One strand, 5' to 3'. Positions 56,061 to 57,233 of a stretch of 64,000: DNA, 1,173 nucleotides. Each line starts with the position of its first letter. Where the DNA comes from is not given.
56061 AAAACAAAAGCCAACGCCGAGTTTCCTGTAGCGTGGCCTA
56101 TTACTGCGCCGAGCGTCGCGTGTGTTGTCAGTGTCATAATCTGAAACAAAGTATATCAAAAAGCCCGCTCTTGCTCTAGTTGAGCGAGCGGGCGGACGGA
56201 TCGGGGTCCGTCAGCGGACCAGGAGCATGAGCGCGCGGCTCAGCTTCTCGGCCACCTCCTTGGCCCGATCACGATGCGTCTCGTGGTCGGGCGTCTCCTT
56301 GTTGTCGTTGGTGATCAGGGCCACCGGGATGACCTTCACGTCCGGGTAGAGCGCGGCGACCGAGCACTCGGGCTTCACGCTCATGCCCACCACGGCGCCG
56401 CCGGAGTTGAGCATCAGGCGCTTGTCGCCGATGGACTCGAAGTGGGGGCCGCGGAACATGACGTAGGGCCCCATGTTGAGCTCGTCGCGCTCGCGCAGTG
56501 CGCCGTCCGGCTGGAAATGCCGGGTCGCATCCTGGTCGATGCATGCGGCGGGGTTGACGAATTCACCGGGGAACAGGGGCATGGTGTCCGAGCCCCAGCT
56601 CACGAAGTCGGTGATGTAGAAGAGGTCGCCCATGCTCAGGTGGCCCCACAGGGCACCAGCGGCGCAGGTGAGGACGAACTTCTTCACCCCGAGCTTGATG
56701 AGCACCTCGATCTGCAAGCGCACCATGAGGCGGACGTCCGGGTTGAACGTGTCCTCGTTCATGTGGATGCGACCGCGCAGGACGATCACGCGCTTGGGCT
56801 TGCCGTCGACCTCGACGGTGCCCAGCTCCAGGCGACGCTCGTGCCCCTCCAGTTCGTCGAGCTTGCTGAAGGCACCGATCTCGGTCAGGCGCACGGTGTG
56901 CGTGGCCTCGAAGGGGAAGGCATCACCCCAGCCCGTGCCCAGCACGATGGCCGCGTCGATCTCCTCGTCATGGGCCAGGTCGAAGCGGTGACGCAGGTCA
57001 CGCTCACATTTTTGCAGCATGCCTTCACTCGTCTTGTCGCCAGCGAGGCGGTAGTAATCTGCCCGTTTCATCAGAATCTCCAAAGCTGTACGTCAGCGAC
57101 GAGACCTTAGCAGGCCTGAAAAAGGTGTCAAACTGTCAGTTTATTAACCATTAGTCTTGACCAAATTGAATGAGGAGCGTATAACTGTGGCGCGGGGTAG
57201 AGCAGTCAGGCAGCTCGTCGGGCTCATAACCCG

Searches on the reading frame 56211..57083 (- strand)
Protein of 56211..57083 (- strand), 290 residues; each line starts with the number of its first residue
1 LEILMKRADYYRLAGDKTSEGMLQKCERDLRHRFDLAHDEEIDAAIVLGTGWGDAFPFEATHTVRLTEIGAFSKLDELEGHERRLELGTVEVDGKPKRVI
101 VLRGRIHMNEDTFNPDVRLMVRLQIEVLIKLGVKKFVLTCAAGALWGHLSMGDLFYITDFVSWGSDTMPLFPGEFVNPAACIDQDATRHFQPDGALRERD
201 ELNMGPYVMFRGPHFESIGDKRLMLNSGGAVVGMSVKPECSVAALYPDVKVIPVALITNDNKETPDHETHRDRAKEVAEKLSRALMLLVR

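Call 62: search_protein_families(library=pfam, max_evalue=0.001, proteins=[window:56211-57083:-])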
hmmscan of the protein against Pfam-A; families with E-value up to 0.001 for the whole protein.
window:56211-57083:- (290 aa): 1 family
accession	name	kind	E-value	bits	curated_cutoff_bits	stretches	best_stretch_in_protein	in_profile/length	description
PF01048.26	PNP_UDP_1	-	5.9e-19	68.8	25.1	1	45-289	3-232/233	Phosphorylase superfamily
